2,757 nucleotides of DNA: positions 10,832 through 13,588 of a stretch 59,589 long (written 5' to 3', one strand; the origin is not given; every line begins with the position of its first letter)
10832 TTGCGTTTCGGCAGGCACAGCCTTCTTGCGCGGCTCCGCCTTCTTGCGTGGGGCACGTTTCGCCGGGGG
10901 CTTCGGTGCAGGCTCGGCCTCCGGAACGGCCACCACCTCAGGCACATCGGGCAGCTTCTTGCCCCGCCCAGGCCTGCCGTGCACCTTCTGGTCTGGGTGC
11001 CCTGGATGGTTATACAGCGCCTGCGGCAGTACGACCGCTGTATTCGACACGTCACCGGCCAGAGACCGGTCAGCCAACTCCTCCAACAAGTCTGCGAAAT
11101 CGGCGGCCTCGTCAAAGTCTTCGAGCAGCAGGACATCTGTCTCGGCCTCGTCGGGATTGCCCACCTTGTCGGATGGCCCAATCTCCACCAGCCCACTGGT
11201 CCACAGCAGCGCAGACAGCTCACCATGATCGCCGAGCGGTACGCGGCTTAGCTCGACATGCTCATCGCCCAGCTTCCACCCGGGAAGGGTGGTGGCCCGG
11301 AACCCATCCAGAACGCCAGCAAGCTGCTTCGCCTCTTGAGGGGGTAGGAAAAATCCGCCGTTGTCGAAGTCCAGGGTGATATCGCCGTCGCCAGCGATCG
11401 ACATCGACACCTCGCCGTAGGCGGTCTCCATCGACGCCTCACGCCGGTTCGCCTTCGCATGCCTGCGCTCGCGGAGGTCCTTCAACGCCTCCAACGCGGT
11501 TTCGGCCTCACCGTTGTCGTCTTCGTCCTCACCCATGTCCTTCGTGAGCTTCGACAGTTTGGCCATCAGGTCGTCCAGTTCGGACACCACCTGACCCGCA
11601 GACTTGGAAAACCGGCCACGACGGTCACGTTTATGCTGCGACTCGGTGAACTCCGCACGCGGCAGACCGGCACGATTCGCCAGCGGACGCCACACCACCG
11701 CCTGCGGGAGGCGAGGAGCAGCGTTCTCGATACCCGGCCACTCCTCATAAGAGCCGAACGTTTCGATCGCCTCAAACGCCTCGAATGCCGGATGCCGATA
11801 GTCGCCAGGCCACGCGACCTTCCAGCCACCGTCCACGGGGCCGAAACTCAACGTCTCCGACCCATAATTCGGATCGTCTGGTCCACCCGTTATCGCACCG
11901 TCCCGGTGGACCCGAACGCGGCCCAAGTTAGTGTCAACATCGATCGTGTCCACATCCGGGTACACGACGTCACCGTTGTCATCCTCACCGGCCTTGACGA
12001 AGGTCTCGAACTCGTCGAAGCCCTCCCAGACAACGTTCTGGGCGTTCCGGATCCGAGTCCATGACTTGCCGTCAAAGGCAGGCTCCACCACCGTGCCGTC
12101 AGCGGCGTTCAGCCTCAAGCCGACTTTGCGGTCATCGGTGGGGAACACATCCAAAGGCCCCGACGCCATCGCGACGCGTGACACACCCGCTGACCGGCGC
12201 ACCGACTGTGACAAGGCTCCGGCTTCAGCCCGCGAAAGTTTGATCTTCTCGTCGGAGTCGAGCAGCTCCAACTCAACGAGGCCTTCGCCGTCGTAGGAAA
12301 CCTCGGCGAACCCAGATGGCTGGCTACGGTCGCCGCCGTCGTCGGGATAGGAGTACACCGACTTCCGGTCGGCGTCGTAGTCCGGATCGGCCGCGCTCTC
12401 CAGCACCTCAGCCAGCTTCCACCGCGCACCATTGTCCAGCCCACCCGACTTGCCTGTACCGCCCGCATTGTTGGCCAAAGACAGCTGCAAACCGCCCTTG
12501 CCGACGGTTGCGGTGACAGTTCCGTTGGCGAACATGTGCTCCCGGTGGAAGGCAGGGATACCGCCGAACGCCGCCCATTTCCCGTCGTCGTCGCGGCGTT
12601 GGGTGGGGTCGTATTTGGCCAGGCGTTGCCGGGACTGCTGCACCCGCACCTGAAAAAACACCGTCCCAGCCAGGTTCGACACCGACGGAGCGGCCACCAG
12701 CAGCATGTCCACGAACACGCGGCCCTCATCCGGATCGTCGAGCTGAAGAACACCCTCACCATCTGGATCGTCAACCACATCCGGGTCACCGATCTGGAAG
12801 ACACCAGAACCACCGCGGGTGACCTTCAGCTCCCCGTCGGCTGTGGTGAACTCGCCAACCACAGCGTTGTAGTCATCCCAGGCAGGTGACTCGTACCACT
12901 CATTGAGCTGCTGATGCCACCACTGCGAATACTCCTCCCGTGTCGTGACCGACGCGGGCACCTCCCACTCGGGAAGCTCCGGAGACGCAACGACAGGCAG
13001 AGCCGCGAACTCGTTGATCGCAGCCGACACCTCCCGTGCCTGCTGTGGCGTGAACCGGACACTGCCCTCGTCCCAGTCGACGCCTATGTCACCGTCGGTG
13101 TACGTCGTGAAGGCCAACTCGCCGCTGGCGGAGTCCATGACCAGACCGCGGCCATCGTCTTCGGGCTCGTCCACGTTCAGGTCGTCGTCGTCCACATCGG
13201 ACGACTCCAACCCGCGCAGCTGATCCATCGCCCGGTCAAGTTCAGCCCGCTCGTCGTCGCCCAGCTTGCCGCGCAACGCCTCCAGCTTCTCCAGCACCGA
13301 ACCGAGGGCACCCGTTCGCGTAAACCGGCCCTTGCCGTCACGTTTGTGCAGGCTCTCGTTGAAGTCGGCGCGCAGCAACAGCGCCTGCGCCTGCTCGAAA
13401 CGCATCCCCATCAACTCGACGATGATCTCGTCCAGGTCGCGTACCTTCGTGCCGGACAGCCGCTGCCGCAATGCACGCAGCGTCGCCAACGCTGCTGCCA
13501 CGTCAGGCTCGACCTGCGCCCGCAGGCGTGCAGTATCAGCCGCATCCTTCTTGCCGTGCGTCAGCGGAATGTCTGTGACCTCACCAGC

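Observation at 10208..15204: Giant head-module protein combining a 2H phosphoesterase with an ADP-ribosyltransferase core, plus a GNAT-like neighbour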

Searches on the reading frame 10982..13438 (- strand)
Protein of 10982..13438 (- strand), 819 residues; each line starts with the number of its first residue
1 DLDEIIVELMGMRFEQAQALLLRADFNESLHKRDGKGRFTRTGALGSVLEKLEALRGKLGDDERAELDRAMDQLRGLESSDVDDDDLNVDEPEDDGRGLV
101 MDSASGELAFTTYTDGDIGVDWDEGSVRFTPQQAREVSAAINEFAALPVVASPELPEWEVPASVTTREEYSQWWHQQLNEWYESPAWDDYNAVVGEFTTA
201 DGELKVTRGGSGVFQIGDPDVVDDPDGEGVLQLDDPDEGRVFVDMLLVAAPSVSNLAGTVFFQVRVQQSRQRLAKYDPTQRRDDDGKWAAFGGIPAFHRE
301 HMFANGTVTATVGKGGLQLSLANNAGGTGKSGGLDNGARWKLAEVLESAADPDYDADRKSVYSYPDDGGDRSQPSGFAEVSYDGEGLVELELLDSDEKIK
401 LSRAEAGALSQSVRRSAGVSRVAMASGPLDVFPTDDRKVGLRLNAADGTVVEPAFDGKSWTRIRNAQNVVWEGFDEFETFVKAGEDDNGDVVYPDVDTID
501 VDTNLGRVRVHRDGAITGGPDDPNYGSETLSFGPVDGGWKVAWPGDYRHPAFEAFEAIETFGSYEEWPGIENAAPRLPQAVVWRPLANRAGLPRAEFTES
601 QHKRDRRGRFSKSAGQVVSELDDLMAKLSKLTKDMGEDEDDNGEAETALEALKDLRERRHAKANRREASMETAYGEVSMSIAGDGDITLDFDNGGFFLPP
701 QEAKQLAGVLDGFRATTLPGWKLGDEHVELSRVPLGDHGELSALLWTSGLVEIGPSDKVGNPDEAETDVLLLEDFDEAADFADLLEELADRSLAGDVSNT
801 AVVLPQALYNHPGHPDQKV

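Call 38: find_homologous_proteins(query=window:10982-13438:-, max_evalue=0.001)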
Query window:10982-13438:- (819 aa): 4 proteins with E <= 0.001 among 8000 candidates.
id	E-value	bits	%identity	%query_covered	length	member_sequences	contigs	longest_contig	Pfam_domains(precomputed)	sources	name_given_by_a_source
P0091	1.0e-148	515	48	71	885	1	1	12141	-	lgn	-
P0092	1.2e-82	297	55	26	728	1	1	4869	PF04233.20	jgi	-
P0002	5.7e-72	261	53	35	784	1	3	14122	-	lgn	-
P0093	7.0e-67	245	54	31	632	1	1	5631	PF03496.21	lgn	-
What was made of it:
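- Tried and rejected: The word-indexed search gave only 4 hits (call 38).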

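Call 50: find_encoding_contigs(protein=P0091, flank=8000, max_places=3)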
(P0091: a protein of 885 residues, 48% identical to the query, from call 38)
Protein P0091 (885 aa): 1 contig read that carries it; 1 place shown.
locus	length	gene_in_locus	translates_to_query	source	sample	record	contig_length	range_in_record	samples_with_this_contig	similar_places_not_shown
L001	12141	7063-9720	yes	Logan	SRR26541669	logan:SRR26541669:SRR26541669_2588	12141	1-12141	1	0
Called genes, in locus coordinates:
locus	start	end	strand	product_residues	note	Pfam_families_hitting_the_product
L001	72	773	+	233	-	-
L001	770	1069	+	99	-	-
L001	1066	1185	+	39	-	-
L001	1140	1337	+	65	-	-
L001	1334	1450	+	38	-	-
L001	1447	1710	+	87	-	-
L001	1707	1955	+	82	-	PF13560:HTH_31 (weak), PF01381:HTH_3, PF07022:Phage_CI_repr (faint)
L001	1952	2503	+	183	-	-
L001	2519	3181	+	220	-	PF02945:Endonuclease_7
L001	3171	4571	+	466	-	PF04466:Terminase_3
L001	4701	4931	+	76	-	-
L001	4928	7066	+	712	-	PF04860:Phage_portal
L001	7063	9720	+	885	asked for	-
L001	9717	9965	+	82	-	-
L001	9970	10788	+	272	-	PF00574:CLP_protease, PF01972:SDH_protease (weak)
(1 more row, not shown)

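Call 53: search_protein_representatives(protein=window:10982-13438:-)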
Query: 819 residues. Proteins with E-value up to 0.001 (for the whole library): 49; up to 1e-10: 28; up to 1e-30: 12. The best 49 are listed.
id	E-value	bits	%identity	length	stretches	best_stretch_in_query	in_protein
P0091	3.3e-149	515.1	66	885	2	251-612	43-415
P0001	3.0e-95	336.7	53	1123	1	262-612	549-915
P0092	3.7e-83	296.7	54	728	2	36-251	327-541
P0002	1.8e-72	261.3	58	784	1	1-292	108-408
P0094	3.4e-68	247.2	46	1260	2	31-248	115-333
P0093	2.2e-67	244.5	61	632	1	30-254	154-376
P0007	6.6e-61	223.1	61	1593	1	34-257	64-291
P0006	6.0e-59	216.6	52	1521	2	24-290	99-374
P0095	6.3e-47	176.8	52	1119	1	31-254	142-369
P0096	1.1e-41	159.5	37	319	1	274-563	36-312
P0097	6.6e-41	156.9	50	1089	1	28-249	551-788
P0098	5.2e-34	134.1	36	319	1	274-514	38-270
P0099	3.4e-28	114.9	41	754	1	266-565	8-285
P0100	5.2e-28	114.3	40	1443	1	295-515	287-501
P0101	1.8e-25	105.9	41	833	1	608-794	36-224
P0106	2.2e-20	89.0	33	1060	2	594-804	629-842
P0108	9.2e-16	73.8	31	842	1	266-578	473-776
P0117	2.9e-08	49.0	35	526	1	276-562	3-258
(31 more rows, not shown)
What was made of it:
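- Tried and rejected: The exhaustive HMMER search gave 49 (call 53).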

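Call 84: find_encoding_contigs(protein=P0093, flank=6000, max_places=2)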
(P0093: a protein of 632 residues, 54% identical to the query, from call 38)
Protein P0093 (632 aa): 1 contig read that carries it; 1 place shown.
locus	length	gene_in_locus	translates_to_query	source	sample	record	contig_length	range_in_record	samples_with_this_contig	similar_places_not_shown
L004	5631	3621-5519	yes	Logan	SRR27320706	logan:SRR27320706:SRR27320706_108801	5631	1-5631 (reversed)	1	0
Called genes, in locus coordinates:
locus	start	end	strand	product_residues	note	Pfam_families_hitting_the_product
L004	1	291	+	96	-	?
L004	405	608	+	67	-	-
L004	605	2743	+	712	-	PF04860:Phage_portal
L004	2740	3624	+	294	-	PF00454:PI3_PI4_kinase (weak)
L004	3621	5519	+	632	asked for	PF03496:ADPrib_exo_Tox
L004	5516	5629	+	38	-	?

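Call 110: search_protein_families(library=pfam, proteins=[P0094, P0117, P0099, P0108, P0106, P0097, P0100], max_evalue=0.001)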
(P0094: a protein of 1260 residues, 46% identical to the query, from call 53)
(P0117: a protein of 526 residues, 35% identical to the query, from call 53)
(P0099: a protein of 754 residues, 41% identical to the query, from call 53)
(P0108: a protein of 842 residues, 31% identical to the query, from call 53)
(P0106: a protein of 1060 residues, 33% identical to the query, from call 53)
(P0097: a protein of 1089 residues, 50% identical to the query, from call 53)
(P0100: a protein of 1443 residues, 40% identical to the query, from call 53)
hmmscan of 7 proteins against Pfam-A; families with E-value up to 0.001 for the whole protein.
P0094 (1260 aa): 0 families

P0117 (526 aa): 1 family
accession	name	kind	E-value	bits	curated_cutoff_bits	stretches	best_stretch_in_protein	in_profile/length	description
PF04586.22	Peptidase_S78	-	1.4e-06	29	21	1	368-449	62-150/165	Caudovirus prohead serine protease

P0099 (754 aa): 3 families
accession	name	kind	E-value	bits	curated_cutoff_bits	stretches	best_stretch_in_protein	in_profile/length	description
PF00574.28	CLP_protease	-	6.2e-32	111.4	20.2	1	365-522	18-179/182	Clp protease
PF01972.22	SDH_protease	-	3e-07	30.2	31.3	1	393-456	93-156/286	ClpP-like SDH-type serine proteinase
PF25145.1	NfeD1b_N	-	2.8e-05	24.2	40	1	387-468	27-107/189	NfeD1b, N-terminal domain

P0108 (842 aa): 3 families
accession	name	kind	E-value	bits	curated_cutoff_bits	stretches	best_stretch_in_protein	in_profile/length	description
PF00574.28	CLP_protease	-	1.7e-28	100.1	20.2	1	278-408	47-179/182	Clp protease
PF01972.22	SDH_protease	-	1.1e-06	28.4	31.3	1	279-336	93-150/286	ClpP-like SDH-type serine proteinase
PF25145.1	NfeD1b_N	-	3.5e-06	27.2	40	1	276-340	30-94/189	NfeD1b, N-terminal domain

P0106 (1060 aa): 1 family
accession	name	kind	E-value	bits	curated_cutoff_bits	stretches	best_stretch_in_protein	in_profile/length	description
PF03496.20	ADPrib_exo_Tox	-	1e-10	41.7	23.4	1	372-523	21-173/196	ADP-ribosyltransferase exoenzyme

P0097 (1089 aa): 2 families
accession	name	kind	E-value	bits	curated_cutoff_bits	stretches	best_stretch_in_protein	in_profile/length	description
PF04860.17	Phage_portal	-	9.3e-26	91.2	39.1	1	109-421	24-299/321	Phage portal protein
PF03496.20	ADPrib_exo_Tox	-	1.5e-23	83.6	23.4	1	922-1069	17-175/196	ADP-ribosyltransferase exoenzyme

P0100 (1443 aa): 2 families
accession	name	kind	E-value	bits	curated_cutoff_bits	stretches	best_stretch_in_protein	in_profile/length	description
PF04233.19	Phage_Mu_F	-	4.7e-11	43.8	29.6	1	125-249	4-111/112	Phage Mu protein F like protein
PF13563.12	2_5_RNA_ligase2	-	2.2e-09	37.9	27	1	598-739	13-129/152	2'-5' RNA ligase superfamily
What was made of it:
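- P0117: B+S78 protease (call 110). The same modules are covalently fused to portal, MuF and prohead proteases in relatives (call 110), which makes incorporation into the head hard to avoid.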

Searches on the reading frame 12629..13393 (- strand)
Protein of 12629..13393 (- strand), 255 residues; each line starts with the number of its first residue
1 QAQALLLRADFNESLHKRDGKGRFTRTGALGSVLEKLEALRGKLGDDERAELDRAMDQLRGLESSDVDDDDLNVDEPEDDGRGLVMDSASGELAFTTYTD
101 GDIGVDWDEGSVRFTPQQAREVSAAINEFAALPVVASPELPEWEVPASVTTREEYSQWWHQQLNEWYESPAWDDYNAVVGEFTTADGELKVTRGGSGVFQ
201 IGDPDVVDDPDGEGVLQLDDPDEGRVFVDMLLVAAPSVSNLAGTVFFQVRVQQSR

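Call 72: predict_structure(alignment_id=A2)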
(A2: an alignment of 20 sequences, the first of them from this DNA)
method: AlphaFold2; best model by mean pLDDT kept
length: 255 residues; sequences in the alignment: 20
mean_pLDDT: 82.9   pTM: 0.62
mean pLDDT of the five models: 82.9, 82.7, 82.6, 81.9, 81.6
residues with pLDDT >= 90: 151; 70-90: 36; 50-70: 34; < 50: 34
segments of 3 or more residues with pLDDT < 50: 2-8, 72-80, 241-255
pLDDT, mean of each block of 10 residues (from residue 1): 48 57 64 84 89 86 59 45 85 94 95 97 98 97 97 98 97 97 98 98 95 95 98 74 43 44
secondary structure, 60 per line:
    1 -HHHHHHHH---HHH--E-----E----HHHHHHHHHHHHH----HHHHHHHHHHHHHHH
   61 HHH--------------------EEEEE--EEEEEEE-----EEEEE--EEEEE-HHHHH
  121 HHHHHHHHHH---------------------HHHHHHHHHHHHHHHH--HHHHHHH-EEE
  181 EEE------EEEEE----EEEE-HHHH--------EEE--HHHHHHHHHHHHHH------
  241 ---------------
elements in order: H2-9 H29-41 H46-63 E84-88 E91-97 E103-107 E110-114 H116-130 H152-167 H170-176 E178-183 E190-194 E199-202 H204-207 E216-218 H221-234
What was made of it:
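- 12641..13381 (-): Module A, copy 1 (aa 310-556): helical hairpin, acidic disordered run, then a compact alpha/beta domain. AF2 pLDDT 82.9, core above 94 (call 72).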

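Call 75: fold_search(model_id=the predicted structure, library=pdb)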
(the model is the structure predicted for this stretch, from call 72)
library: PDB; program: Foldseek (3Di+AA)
matches with E <= 10: 799; with E <= 0.001: 0
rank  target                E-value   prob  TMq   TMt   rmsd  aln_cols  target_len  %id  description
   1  2nvn                  1.0e-01  0.77  0.26  0.45   7.7       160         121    8  Crystal structure of a protein with a cupin-like fold and unknown function (YP_400729.1) from Synechococcus SP. PCC 7942 (released 2006-12-12)
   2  8a0j_B                1.2e-01  0.13  0.12  0.13  15.4       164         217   12  Crystal structure of the kinetoplastid kinetochore protein Trypanosoma congolense KKT2 divergent polo-box domain (released 2022-06-15)
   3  6a27_A                1.2e-01  0.09  0.13  0.15  19.2       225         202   13  Crystal structure of PprA W183R mutant form 1 (released 2018-12-26)
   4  4g7n_A                1.3e-01  0.08  0.12  0.13  25.2       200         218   14  The Structure of the Plk4 Cryptic Polo Box Reveals Two Tandem Polo Boxes Required for Centriole Duplication (released 2012-10-10)
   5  4g7n_B                1.4e-01  0.08  0.11  0.13  25.2       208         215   12  The Structure of the Plk4 Cryptic Polo Box Reveals Two Tandem Polo Boxes Required for Centriole Duplication (released 2012-10-10)
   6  6a28_B                1.6e-01  0.08  0.13  0.14  20.1       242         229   14  Crystal structure of PprA W183R mutant form 2 (released 2018-12-26)
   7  7kzp_M                2.1e-01  0.09  0.13  0.11  21.3       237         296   10  Structure of the human Fanconi anaemia Core complex (released 2021-03-10)
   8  6d46                  2.4e-01  0.12  0.16  0.12  16.7       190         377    8  Crystal structure of a DNA polymerase III subunit beta DnaN sliding clamp from Rickettsia typhi str. Wilmington (released 2018-05-02)
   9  2avt_A                2.8e-01  0.13  0.14  0.11  18.5       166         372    7  Crystal structure of the beta subunit from DNA polymerase of Streptococcus pyogenes (released 2006-01-24)
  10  2awa_A                2.8e-01  0.11  0.14  0.11  18.1       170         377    9  Crystal structure of DNA polymerase III, beta chain (EC 2.7.7.7) (np_344555.1) from STREPTOCOCCUS PNEUMONIAE TIGR4 at  (released 2005-09-20)
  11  6koj_A                3.1e-01  0.14  0.11  0.19  17.2       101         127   17  Crystal structure of SNX11-PXe domain in complex with PI(3,5)P2 (released 2020-07-08)
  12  8a0j_A                3.1e-01  0.07  0.11  0.13  20.9       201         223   10  Crystal structure of the kinetoplastid kinetochore protein Trypanosoma congolense KKT2 divergent polo-box domain (released 2022-06-15)
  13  9om8_C                3.1e-01  0.05  0.12  0.12  20.7       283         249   13  Crystal structure of PprA S-F filament from Deinococcus radiodurans (released 2025-05-28)
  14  9hcj_40               3.3e-01  0.14  0.14  0.08  16.3       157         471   10  D. discoideum nuclear pore complex (released 2024-12-25)
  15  6ap4_A                3.3e-01  0.11  0.14  0.11  16.3       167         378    7  Crystal structure of the DNA polymerase III subunit beta from Acinetobacter baumannii (released 2017-12-20)
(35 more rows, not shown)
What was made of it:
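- Tried and rejected: Fold of module A. The model is confident, but Foldseek against PDB gave nothing better than E=0.1 (call 75).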

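Call 78: fold_search(model_id=the predicted structure, library=viral)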
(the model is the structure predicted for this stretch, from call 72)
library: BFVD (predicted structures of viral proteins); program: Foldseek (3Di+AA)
matches with E <= 10: 563; with E <= 0.001: 1
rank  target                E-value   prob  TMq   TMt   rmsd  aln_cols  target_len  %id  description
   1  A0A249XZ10            8.6e-04  1.00  0.31  0.59   3.3       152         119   12  T4 y05I-like putative transcription factor N-terminal domain-containing protein [Escherichia phage ECO4]
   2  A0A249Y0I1            2.3e-03  1.00  0.29  0.62   6.6       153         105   12  T4 y05I-like putative transcription factor N-terminal domain-containing protein [Escherichia phage ECO4]
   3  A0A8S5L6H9            7.3e-03  0.33  0.15  0.08  18.6       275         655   10  Uncharacterized protein [Myoviridae sp. ctA4D8]
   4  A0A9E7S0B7            2.1e-02  1.00  0.28  0.39   6.2       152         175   14  (no name in the UniProt tables at hand)
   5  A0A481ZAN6            2.6e-02  0.87  0.25  0.35  18.8       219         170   10  Uncharacterized protein [Pithovirus LCPAC304]
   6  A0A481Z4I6            4.9e-02  0.47  0.14  0.08  27.1       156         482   10  Phosphorylated CTD interacting factor 1 WW domain protein [Pithovirus LCPAC101]
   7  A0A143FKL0            7.3e-02  0.84  0.28  0.45   8.7       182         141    9  (no name in the UniProt tables at hand)
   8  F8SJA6                8.2e-02  0.11  0.13  0.08  26.2       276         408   15  Uncharacterized protein 268 [Pseudomonas phage PhiPA3]
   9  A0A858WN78            1.0e-01  0.25  0.21  0.20  26.0       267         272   12  Uncharacterized protein [Xanthomonas phage FoX4]
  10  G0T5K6                1.9e-01  0.12  0.13  0.20  21.9       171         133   10  Uncharacterized protein [Wiseana iridescent virus]
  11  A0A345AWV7            1.9e-01  0.09  0.13  0.03  20.3       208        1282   10  (no name in the UniProt tables at hand)
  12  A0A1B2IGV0            2.2e-01  0.16  0.13  0.15  16.2       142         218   10  Uncharacterized protein [Erwinia phage vB_EamM_Stratton]
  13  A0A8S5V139            2.2e-01  0.13  0.15  0.06  19.2       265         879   12  Mono-ADP-ribosyltransferase C3 [Siphoviridae sp. ct3r22]
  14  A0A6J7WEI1            2.3e-01  0.20  0.13  0.27  17.4       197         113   13  Uncharacterized protein (Fragment) [uncultured Caudovirales phage]
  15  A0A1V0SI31            2.5e-01  0.44  0.10  0.26  17.8        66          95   11  Uncharacterized protein [Klosneuvirus KNV1]
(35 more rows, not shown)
